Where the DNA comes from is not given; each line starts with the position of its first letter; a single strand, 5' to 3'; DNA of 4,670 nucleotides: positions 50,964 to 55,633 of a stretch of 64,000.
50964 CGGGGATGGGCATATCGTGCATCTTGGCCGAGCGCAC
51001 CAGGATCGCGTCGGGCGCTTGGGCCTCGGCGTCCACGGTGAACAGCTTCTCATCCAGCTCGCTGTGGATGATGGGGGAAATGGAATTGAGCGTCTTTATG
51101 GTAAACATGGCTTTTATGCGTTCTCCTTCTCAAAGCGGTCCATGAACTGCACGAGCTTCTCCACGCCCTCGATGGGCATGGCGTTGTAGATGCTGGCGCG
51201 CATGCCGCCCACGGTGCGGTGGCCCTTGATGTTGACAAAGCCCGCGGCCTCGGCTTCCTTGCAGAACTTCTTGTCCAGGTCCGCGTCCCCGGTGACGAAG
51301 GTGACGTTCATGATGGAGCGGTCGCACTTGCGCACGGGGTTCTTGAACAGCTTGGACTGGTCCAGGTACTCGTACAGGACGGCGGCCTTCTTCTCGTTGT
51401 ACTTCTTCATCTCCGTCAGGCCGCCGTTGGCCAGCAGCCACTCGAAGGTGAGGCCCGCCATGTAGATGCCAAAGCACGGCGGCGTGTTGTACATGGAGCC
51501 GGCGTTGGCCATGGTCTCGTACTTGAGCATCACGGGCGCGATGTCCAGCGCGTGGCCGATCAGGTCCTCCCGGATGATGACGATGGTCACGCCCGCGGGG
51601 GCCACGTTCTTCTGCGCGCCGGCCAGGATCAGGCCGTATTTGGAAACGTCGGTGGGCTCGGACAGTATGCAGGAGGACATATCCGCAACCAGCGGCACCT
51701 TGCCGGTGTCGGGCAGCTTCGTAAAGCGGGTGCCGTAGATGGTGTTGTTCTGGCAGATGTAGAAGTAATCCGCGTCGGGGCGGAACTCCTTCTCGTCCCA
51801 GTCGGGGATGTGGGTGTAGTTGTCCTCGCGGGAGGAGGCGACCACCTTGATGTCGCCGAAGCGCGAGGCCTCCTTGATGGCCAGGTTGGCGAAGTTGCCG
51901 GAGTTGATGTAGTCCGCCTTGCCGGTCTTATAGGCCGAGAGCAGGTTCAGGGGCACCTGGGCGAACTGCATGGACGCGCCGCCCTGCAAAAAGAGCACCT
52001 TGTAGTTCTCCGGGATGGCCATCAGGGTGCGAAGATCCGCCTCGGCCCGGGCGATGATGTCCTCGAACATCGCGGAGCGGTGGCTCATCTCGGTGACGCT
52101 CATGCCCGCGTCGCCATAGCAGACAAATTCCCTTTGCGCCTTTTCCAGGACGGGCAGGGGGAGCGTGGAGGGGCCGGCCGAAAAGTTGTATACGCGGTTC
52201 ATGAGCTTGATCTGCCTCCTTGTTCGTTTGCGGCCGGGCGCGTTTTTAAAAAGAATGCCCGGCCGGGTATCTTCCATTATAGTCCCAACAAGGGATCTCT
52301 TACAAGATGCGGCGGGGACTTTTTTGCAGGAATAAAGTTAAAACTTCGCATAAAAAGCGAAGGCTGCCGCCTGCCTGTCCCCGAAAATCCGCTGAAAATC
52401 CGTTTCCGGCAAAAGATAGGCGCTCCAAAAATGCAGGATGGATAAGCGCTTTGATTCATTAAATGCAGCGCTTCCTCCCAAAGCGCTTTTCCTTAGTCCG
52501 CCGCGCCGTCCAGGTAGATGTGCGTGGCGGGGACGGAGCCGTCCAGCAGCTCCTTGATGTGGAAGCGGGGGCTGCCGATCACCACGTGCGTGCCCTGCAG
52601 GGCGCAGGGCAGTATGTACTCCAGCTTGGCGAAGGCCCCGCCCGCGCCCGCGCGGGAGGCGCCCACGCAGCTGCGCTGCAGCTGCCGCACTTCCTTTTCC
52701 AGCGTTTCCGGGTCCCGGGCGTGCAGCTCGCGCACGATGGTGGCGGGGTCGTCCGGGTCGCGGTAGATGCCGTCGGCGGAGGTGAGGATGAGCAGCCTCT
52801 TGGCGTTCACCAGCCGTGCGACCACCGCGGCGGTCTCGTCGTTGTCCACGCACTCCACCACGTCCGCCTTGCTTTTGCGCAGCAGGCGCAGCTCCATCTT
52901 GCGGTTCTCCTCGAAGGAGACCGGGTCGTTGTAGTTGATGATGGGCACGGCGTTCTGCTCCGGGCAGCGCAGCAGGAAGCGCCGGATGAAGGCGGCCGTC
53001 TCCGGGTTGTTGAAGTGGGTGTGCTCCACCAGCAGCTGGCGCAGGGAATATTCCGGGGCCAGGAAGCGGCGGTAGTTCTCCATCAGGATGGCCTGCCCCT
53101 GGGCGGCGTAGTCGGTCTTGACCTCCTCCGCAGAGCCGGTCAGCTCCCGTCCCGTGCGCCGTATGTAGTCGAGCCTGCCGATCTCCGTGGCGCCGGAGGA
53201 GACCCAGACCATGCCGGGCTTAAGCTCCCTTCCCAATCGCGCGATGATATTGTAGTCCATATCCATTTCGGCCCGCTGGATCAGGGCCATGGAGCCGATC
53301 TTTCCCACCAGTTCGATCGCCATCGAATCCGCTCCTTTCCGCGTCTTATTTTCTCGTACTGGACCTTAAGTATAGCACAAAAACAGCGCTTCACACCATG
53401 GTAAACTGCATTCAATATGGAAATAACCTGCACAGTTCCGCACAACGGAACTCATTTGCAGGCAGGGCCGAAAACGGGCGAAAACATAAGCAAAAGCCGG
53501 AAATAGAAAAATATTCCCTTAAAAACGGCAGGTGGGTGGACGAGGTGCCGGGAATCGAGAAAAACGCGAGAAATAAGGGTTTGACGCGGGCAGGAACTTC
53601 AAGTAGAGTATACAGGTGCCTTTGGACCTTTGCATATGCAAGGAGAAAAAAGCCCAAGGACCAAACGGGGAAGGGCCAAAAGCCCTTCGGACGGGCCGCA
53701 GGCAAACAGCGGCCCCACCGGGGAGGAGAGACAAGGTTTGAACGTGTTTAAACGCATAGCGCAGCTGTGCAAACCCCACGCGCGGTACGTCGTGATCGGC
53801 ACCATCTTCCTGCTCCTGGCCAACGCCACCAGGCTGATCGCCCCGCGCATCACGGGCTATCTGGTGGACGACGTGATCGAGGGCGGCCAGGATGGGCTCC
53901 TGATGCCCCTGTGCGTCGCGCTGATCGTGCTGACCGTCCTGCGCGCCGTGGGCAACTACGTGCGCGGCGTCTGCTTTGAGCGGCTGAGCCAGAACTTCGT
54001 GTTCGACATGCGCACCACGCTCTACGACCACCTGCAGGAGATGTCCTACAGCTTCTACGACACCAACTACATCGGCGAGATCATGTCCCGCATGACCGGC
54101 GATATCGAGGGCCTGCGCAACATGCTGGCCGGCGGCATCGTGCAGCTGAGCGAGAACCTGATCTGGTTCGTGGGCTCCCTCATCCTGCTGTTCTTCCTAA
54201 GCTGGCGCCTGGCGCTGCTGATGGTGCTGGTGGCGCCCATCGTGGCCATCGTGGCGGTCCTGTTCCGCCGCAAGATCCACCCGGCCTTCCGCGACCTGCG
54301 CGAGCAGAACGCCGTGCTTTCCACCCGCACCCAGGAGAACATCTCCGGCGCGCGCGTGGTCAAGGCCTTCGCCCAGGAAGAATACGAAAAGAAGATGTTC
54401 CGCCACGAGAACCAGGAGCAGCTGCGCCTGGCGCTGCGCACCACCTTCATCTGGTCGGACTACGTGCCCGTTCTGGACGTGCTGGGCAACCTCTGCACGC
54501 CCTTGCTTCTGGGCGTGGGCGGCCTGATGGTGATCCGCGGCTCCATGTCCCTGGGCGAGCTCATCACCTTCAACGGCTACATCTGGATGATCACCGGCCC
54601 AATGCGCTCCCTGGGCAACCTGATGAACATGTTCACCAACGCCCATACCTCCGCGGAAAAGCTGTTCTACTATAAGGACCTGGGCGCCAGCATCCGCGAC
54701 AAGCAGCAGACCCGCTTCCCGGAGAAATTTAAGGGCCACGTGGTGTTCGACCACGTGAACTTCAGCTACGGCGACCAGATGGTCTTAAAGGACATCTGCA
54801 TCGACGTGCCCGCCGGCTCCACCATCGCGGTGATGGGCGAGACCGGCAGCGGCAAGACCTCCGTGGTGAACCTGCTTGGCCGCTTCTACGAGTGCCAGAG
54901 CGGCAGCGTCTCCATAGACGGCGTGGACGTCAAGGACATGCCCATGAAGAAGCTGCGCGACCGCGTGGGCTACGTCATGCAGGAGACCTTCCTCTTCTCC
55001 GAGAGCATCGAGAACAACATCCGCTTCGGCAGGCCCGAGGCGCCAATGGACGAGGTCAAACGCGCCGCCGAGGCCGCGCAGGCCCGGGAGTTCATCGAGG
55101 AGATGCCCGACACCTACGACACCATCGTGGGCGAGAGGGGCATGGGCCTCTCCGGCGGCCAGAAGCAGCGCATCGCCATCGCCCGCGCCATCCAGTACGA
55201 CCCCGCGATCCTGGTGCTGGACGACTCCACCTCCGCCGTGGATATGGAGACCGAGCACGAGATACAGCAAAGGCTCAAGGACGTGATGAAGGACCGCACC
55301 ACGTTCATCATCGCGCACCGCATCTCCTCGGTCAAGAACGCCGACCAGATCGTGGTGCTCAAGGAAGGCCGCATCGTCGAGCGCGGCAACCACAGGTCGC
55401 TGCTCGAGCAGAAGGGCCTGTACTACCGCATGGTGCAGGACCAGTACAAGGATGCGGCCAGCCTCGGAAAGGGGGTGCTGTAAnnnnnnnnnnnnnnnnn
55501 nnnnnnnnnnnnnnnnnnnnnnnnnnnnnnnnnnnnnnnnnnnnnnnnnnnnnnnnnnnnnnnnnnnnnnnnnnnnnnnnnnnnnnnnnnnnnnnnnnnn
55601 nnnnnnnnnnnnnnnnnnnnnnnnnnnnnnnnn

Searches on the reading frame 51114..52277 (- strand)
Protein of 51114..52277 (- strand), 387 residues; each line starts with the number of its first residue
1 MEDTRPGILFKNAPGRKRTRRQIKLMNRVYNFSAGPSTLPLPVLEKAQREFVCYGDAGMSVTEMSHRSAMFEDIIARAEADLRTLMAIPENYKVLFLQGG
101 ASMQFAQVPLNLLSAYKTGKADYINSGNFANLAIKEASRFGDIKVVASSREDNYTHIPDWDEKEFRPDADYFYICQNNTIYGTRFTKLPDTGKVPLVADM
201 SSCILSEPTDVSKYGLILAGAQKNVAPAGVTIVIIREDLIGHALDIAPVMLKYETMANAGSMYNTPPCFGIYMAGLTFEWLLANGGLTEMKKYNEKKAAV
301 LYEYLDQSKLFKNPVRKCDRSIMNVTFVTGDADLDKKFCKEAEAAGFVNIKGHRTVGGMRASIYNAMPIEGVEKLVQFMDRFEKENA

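Call 8: search_protein_families(library=pfam, proteins=[window:51114-52277:-])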
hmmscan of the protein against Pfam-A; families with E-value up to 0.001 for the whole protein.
window:51114-52277:- (387 aa): 1 family
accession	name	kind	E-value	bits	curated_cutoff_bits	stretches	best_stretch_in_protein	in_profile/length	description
PF00266.25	Aminotran_5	-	1.5e-50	172.7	21.5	1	29-375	1-371/371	Aminotransferase class-V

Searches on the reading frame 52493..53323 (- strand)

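Call 8: search_protein_families(library=pfam, proteins=[window:52493-53323:-])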
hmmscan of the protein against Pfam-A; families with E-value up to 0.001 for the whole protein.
window:52493-53323:- (276 aa): 1 family
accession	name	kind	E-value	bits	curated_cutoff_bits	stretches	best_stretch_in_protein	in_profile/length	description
PF00696.33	AA_kinase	-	3.8e-13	50.2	24.9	1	24-249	23-232/234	Amino acid kinase family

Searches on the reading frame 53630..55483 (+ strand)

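Call 9: search_protein_families(library=pfam, proteins=[window:53630-55483:+])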
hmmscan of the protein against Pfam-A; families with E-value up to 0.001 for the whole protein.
window:53630-55483:+ (617 aa): 3 families
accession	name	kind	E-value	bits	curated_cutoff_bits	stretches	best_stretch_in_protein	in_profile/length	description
PF00664.28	ABC_membrane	-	3.2e-58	198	28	1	55-325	2-274/274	ABC transporter transmembrane region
PF00005.33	ABC_tran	-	3.5e-29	102.6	25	1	386-535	1-137/137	ABC transporter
PF02463.25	SMC_N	-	5.9e-05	23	40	1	485-577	135-211/220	RecF/RecN/SMC N terminal domain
